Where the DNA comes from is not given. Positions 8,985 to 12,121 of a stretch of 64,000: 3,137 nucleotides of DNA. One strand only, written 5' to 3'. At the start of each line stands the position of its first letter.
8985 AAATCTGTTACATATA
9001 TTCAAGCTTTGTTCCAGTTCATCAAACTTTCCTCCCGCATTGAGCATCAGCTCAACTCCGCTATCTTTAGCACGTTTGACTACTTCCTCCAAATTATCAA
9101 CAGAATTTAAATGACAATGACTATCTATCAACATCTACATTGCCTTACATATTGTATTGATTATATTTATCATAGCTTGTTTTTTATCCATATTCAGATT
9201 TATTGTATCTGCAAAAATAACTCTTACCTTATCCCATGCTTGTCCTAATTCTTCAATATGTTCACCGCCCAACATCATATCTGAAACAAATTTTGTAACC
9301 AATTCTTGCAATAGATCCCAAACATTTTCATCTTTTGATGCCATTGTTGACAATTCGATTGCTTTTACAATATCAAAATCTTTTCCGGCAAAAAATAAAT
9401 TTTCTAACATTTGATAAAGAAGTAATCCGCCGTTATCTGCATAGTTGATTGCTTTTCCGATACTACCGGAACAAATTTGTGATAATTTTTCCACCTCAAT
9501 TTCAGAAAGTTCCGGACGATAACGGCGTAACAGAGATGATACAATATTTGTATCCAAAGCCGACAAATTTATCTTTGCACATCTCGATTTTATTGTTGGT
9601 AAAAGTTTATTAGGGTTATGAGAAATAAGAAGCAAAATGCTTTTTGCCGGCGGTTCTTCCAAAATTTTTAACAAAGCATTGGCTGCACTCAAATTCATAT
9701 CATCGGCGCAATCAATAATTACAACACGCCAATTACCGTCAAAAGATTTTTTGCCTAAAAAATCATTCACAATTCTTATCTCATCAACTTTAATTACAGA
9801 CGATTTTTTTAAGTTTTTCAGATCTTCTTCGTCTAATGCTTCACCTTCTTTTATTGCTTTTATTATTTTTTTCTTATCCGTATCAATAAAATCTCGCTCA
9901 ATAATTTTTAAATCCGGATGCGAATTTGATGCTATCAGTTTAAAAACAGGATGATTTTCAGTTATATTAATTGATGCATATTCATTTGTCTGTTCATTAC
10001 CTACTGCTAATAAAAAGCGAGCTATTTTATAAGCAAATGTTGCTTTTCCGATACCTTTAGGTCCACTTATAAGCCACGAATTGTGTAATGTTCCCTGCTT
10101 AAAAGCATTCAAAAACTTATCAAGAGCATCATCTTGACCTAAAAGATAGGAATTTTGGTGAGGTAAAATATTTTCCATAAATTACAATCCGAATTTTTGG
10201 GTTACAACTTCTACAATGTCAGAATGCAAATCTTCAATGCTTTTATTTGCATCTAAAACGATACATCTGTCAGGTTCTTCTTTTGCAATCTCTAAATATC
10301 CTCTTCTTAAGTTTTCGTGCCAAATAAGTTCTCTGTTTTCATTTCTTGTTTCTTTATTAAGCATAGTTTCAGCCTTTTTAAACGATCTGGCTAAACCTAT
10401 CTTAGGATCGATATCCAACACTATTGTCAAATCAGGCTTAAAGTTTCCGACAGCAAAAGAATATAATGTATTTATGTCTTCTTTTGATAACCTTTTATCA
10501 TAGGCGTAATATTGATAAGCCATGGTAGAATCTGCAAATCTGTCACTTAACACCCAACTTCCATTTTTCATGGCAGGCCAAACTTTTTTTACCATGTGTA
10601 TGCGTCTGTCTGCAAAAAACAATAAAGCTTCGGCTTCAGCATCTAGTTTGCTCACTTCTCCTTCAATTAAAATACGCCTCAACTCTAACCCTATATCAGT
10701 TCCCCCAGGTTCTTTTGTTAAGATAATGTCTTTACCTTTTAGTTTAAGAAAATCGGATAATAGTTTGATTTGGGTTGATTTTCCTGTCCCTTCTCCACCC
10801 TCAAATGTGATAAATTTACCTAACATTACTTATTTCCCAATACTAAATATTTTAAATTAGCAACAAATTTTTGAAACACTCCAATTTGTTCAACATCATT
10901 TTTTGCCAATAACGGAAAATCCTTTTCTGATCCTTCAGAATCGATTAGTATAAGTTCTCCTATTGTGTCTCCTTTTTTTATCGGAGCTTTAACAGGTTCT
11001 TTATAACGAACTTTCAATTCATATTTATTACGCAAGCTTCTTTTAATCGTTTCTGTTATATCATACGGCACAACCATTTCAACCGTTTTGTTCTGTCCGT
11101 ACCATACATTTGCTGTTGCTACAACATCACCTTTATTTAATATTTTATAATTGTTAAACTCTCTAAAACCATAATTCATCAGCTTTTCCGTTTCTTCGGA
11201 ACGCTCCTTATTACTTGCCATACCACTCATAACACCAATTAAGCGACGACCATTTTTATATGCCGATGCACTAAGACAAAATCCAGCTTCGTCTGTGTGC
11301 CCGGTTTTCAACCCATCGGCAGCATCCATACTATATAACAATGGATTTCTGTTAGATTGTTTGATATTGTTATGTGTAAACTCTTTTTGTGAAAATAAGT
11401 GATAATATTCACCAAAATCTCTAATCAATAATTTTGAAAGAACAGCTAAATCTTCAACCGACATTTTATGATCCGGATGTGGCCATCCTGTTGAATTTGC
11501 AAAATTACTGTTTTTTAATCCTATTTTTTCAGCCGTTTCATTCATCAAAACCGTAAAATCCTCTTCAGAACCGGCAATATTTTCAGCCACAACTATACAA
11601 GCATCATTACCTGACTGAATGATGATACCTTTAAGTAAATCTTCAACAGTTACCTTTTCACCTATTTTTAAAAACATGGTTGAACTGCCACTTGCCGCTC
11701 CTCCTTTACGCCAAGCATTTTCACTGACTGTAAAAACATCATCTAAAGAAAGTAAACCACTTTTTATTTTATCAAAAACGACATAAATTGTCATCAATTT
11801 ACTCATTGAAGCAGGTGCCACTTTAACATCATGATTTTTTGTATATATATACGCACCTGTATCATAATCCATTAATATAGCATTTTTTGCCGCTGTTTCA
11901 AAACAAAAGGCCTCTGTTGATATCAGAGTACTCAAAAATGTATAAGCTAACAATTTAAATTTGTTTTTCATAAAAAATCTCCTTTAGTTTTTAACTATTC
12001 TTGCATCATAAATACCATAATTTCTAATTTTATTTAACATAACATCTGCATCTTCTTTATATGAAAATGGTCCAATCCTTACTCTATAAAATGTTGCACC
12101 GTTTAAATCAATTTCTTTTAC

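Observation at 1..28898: Anaerobic-type pyruvate/acetate energy module (PFOR, PPDK, Pta, AckA) in a reduced, intracellular-style genome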

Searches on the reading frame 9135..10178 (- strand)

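Call 6: search_protein_families(library=ncbifam, max_evalue=1e-10, proteins=[window:9135-10178:-])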
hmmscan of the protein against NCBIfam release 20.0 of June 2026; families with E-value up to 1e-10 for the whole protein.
window:9135-10178:- (347 aa): 53 families (the best 25 are shown)
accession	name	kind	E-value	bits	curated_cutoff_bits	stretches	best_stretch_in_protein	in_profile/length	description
NF005677.0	PRK07471.1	equivalog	2.2e-86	290.3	252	2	121-302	113-296/366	DNA polymerase III subunit delta'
NF006586.0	PRK09112.1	equivalog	5.2e-69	233.1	308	1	4-346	17-347/351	DNA polymerase III subunit delta'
TIGR00678.1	holB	equivalog_domain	1.4e-48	165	180.6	1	21-242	3-187/188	DNA polymerase III subunit delta'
NF005638.0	PRK07399.1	subfamily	4.2e-42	144.3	230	1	10-263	7-240/317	DNA polymerase III subunit delta'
NF004310.0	PRK05707.1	equivalog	6.7e-36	124.3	280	1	120-252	77-209/328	DNA polymerase III subunit delta'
NF006430.0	PRK08699.1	equivalog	8.3e-32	110.4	481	1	30-217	19-181/325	DNA polymerase III subunit delta'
NF004047.0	PRK05564.1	equivalog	5e-30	104.6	282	1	107-343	52-289/313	DNA polymerase III subunit delta'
NF005408.0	PRK06964.1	equivalog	1.1e-29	103.8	483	1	32-212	21-195/342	DNA polymerase III subunit delta'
NF005972.1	PRK08058.1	equivalog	1.4e-28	100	340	1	128-217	88-177/328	DNA polymerase III subunit delta'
TIGR02397.1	dnaX_nterm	equivalog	5.9e-28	98.1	250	1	116-318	84-279/355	DNA polymerase III subunit gamma/tau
NF005926.0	PRK07940.1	equivalog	1.4e-27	97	300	1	125-249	91-214/394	DNA polymerase III subunit delta'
NF004759.0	PRK06090.1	equivalog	4e-27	95.4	457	1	121-281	80-239/319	DNA polymerase III subunit delta'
NF011514.0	PRK14953.1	equivalog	4.5e-26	91.8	536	1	119-240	89-214/488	DNA polymerase III subunits gamma and tau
NF006447.0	PRK08769.1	equivalog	3.6e-24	85.4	348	1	15-253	9-215/319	DNA polymerase III subunit delta'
NF011523.0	PRK14962.1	equivalog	9.3e-23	80.7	576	1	108-237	79-206/474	DNA polymerase III subunits gamma and tau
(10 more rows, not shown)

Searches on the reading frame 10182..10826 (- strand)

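Call 6: search_protein_families(library=ncbifam, max_evalue=1e-10, proteins=[window:10182-10826:-])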
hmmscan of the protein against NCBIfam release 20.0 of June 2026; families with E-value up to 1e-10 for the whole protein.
window:10182-10826:- (214 aa): 1 family
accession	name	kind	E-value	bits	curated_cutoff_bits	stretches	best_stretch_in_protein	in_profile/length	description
TIGR00041.1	DTMP_kinase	equivalog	1.6e-48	165.1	83.25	1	2-204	3-196/196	dTMP kinase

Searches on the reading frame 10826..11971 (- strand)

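Call 6: search_protein_families(library=ncbifam, max_evalue=1e-10, proteins=[window:10826-11971:-])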
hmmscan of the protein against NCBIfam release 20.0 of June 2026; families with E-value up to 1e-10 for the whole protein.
window:10826-11971:- (381 aa): 7 families
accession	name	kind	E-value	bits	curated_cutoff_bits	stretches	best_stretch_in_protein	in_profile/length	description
NF008489.0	PRK11397.1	equivalog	1.6e-87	293.8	610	1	26-373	35-385/389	serine-type D-Ala-D-Ala carboxypeptidase DacD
NF008059.0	PRK10793.1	equivalog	1.3e-79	267.8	694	1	27-376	45-397/403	D-alanyl-D-alanine carboxypeptidase DacA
NF007445.0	PRK10001.1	equivalog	5.8e-79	265.7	765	1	25-369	36-383/400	serine-type D-Ala-D-Ala carboxypeptidase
NF038273.1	strep_PBP3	exception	3.5e-54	184.4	490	1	11-350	11-373/407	D-alanyl-D-alanine carboxypeptidase PBP3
NF038258.2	PBP4_Staph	exception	1.3e-37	129.5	500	1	32-323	45-355/366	penicillin-binding protein PBP4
NF000471.1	vanY_of_D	exception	6e-17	61.9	625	1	25-255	96-339/354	transpeptidase-like D-Ala-D-Ala carboxypeptidase VanY-D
NF008668.0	PRK11669.1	equivalog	6.3e-16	58.4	294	1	23-240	38-252/316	D-alanyl-D-alanine endopeptidase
